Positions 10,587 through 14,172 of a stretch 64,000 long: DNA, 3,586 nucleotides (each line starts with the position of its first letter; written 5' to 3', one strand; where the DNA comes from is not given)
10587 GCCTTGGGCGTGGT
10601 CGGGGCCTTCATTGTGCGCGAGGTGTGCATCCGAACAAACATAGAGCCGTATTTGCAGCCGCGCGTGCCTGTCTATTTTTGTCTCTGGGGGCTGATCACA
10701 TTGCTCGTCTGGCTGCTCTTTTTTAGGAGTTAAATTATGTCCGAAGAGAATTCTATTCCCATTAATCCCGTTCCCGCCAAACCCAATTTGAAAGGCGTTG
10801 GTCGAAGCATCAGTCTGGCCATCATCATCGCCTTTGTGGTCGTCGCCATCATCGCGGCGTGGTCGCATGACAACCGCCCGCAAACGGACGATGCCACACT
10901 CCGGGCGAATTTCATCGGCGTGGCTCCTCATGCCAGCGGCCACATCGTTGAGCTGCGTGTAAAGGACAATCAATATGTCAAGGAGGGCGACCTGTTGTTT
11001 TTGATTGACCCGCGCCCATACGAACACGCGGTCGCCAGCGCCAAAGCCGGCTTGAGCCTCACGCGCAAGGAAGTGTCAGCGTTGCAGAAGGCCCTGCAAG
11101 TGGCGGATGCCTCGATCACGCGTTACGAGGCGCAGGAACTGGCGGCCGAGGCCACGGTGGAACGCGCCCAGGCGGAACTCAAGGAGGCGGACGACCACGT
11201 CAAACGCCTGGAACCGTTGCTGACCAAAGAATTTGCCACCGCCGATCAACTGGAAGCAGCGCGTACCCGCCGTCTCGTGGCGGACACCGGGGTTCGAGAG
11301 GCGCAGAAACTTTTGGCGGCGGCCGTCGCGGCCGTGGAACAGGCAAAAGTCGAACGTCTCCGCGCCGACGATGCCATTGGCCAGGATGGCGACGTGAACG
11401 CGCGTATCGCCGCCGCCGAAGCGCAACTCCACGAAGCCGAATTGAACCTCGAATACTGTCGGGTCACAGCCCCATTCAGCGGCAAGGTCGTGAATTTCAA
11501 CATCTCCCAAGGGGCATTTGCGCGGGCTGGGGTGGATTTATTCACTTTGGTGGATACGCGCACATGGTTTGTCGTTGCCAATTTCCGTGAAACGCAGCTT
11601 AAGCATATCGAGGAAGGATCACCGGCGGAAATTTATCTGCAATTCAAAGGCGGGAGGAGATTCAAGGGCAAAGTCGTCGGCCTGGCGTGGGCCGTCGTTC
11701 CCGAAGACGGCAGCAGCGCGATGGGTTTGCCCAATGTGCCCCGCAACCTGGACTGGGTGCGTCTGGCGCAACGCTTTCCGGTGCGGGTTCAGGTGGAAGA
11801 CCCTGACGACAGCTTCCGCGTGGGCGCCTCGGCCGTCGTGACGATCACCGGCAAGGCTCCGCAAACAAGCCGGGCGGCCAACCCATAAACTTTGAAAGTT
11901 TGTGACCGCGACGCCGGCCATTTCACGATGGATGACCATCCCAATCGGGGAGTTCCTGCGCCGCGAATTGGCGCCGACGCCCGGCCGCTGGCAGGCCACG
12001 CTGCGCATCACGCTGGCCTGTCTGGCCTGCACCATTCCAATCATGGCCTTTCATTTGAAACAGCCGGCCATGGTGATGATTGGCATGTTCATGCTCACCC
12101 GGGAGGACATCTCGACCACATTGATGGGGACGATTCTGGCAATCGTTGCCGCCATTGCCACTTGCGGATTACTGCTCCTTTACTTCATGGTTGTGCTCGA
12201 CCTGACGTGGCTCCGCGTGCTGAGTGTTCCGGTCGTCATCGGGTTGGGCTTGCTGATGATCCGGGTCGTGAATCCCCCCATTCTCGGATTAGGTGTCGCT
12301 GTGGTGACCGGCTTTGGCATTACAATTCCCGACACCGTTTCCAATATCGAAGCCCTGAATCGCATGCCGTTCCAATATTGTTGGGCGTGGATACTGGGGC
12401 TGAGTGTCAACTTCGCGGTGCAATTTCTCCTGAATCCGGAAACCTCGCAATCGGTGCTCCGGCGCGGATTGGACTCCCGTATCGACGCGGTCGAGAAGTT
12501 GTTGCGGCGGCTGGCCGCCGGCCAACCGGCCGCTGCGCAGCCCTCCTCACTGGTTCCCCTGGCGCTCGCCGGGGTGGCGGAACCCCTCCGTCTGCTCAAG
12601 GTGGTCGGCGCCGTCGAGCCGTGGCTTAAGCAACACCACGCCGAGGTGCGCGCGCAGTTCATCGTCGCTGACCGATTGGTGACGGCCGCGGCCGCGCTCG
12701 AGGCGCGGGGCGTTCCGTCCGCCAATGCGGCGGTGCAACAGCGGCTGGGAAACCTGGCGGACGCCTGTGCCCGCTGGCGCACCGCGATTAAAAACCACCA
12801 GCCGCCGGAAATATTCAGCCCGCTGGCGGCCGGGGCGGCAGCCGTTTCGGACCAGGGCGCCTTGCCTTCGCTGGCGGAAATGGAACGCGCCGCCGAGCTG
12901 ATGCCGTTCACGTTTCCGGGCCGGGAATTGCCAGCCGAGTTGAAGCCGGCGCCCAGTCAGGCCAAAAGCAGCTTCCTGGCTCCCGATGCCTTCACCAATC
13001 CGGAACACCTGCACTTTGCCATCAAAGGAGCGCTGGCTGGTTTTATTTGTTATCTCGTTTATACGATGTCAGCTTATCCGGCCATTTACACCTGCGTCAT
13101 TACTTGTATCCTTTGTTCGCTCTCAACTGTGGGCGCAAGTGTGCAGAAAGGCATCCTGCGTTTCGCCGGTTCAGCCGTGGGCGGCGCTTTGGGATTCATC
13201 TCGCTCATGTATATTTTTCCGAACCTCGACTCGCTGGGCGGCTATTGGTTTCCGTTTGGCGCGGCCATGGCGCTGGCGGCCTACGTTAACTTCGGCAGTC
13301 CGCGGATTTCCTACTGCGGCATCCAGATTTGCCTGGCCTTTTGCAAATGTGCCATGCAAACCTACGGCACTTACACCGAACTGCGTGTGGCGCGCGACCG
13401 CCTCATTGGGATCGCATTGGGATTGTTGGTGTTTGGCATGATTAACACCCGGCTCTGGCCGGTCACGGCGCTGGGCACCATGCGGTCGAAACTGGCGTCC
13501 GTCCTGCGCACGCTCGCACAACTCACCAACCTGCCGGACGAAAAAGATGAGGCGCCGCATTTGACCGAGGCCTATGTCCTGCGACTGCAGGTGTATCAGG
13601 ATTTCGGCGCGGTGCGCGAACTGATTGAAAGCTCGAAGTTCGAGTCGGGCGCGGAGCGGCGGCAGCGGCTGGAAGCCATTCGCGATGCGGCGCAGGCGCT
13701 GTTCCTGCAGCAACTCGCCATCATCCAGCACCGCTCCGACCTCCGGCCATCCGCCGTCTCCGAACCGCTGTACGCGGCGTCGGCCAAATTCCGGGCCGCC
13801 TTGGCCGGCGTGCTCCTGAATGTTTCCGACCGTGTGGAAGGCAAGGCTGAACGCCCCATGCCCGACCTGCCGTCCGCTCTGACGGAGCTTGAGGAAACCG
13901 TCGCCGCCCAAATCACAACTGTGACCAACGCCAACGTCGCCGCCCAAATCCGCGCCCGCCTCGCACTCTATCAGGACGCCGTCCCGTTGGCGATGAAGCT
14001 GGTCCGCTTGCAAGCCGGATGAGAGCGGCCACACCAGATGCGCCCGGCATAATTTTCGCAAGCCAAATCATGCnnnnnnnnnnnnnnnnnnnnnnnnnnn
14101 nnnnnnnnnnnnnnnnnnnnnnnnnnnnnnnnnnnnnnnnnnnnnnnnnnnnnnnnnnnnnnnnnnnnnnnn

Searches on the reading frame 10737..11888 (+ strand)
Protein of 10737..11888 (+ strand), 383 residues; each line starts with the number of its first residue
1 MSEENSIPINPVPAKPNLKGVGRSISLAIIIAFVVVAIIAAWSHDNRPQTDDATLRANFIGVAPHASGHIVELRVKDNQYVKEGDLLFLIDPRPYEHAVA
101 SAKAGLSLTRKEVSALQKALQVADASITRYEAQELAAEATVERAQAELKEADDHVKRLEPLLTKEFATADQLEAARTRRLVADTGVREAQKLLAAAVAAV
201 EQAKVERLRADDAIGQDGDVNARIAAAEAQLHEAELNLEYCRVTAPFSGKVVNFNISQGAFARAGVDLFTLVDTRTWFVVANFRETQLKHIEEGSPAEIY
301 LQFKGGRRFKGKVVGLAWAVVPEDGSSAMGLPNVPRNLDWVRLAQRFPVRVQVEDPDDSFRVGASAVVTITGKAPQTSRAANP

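Call 44: search_protein_families(library=pfam, proteins=[window:10737-11888:+], max_evalue=0.00001)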
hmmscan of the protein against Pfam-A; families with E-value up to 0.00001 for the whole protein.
window:10737-11888:+ (383 aa): 4 families
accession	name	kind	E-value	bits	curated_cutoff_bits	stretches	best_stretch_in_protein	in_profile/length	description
PF16576.10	HlyD_D23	-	5.3e-15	55.7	30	1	229-314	97-182/214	Barrel-sandwich domain of CusB or HlyD membrane-fusion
PF13437.12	HlyD_3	-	7e-14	52.9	22.2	1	243-356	2-96/106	HlyD family secretion protein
PF13533.13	Biotin_lipoyl_2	-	5.5e-12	45.6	29.8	1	62-91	3-32/32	Biotin-lipoyl like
PF00529.27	CusB_dom_1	-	1.3e-06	29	26.5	1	203-371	12-88/89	Cation efflux system protein CusB domain 1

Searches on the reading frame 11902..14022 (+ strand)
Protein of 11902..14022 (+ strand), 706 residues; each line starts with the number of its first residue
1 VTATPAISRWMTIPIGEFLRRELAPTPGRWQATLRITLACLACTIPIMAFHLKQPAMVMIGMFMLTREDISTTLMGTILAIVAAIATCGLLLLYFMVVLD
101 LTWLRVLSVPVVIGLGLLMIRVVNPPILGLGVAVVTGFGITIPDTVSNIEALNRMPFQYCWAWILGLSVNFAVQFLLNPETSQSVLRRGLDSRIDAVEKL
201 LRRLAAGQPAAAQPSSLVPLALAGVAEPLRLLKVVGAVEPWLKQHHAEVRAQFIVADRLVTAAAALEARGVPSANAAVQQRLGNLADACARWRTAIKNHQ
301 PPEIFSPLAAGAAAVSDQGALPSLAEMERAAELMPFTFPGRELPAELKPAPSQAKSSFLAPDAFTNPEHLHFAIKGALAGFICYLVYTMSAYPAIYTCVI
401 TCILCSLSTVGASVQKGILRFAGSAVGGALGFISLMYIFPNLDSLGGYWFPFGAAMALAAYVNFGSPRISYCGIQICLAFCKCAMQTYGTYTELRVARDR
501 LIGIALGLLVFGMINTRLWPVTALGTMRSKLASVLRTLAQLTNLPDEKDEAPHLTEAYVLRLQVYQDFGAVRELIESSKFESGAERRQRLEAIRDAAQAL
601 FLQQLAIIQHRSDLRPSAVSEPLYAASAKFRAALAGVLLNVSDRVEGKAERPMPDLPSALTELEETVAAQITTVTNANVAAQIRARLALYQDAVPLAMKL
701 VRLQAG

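Call 44: search_protein_families(library=pfam, proteins=[window:11902-14022:+], max_evalue=0.00001)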
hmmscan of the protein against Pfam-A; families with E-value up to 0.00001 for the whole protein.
window:11902-14022:+ (706 aa): 3 families
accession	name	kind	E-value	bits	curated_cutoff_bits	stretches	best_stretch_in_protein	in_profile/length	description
PF04632.18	FUSC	-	1.3e-07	31.1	30.9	1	371-691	3-317/660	Fusaric acid resistance protein family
PF11744.14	ALMT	-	1.3e-06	28.1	20.6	1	367-540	8-190/471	Aluminium activated malate transporter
PF13515.12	FUSC_2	-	2.4e-06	28.1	25.6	1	383-510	2-122/126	Fusaric acid resistance protein-like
